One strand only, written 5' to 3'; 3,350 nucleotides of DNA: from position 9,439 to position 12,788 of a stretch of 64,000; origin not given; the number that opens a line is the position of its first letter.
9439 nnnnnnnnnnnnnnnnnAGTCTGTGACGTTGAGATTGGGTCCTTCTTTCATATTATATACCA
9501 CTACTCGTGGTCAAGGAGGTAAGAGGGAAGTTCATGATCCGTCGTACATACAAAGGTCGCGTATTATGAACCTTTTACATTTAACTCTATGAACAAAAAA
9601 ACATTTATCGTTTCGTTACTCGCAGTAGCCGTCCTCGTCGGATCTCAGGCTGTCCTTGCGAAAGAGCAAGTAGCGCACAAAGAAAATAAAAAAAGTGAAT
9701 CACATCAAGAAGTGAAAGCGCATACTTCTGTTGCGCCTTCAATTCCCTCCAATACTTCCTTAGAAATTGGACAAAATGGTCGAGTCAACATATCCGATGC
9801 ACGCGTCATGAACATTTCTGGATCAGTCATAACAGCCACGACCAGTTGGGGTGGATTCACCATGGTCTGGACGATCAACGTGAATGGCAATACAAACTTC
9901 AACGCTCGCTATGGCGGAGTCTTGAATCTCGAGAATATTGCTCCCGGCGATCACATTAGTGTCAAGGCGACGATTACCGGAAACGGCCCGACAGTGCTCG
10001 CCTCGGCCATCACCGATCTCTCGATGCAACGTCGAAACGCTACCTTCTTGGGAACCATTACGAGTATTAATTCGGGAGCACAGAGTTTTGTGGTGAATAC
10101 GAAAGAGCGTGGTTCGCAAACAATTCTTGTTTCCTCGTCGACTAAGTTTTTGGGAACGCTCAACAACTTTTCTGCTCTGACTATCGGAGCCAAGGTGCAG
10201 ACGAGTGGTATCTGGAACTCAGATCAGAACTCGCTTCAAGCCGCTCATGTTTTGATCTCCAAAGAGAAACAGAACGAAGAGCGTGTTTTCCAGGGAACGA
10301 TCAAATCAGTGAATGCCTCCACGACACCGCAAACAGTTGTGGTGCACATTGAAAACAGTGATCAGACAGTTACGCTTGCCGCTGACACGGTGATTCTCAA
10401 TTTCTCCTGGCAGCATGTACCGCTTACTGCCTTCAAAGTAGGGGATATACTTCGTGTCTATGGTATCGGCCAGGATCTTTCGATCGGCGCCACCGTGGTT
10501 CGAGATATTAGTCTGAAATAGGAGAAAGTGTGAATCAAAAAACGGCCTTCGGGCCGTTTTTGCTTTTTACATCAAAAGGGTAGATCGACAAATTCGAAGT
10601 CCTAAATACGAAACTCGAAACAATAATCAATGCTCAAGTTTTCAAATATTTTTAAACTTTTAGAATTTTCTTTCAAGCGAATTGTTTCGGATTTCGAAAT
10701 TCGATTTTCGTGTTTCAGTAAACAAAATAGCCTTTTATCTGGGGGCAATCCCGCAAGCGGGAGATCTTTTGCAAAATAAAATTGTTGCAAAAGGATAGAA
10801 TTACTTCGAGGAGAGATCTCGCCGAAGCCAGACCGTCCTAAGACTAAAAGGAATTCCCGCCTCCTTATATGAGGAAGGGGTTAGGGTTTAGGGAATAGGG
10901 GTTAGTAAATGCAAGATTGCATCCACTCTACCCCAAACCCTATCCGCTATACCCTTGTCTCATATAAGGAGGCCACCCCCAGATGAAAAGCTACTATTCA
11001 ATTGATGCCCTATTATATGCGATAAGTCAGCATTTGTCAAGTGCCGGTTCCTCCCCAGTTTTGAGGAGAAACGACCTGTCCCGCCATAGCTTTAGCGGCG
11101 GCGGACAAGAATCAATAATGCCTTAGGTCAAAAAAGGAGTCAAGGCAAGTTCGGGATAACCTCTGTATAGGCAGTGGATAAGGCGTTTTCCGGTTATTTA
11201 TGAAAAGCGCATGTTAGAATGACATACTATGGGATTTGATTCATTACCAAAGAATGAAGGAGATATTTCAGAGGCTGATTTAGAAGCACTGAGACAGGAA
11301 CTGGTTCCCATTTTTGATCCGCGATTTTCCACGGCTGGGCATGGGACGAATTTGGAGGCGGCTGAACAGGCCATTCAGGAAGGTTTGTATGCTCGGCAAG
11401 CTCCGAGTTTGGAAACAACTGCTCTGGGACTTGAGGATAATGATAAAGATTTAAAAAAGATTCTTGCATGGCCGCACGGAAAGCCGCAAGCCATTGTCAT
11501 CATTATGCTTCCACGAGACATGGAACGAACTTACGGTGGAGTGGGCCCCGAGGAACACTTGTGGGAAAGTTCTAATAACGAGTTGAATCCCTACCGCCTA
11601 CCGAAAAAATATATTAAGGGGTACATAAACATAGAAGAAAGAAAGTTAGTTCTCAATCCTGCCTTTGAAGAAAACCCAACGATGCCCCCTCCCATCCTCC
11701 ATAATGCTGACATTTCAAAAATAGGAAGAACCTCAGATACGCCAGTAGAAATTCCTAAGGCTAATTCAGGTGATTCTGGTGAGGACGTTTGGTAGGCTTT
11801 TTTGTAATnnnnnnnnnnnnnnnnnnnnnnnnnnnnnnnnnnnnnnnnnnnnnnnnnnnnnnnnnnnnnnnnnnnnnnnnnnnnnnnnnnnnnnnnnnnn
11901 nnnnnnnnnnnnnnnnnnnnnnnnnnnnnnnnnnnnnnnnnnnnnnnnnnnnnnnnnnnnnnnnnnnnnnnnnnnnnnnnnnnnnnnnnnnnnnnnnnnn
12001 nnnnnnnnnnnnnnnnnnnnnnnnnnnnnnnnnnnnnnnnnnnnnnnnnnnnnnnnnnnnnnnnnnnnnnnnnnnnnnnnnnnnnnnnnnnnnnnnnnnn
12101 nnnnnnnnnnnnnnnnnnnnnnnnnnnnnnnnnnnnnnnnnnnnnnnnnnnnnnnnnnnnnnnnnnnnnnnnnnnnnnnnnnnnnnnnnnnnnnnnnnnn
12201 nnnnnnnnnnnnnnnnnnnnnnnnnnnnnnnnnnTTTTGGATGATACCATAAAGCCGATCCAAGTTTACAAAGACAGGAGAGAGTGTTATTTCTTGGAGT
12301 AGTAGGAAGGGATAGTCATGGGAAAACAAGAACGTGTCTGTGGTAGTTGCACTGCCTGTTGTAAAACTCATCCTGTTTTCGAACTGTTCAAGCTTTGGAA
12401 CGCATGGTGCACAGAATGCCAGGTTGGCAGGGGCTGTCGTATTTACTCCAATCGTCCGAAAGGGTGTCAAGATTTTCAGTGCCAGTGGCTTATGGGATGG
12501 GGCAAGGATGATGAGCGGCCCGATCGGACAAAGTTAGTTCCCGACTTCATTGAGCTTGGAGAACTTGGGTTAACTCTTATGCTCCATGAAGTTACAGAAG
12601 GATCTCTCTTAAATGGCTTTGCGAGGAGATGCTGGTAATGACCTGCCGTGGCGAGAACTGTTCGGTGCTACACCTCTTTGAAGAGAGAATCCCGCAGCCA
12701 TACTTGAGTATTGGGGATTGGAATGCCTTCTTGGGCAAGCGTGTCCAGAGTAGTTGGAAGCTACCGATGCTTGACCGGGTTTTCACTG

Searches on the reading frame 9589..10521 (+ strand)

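Call 62: search_protein_families(library=pfam, proteins=[window:9589-10521:+], max_evalue=0.01)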
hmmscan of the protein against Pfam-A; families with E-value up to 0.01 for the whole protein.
window:9589-10521:+ (310 aa): 1 family
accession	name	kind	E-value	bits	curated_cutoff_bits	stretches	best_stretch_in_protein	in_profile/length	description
PF18914.6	DUF5666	-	3.6e-15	56.4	27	3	155-220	2-58/60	Domain of unknown function (DUF5666)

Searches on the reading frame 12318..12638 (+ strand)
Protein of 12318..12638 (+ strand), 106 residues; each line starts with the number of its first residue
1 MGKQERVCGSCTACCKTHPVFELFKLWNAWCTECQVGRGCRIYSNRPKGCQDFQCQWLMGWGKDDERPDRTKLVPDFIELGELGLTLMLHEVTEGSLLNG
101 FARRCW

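Call 3: search_protein_families(library=pfam, proteins=[window:12318-12638:+], max_evalue=0.1)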
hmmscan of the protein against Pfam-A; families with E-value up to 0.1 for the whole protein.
window:12318-12638:+ (106 aa): 1 family
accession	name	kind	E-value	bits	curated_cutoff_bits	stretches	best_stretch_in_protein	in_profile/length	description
PF03692.20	CxxCxxCC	-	0.083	14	23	0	8-55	2-71/85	Putative zinc- or iron-chelating domain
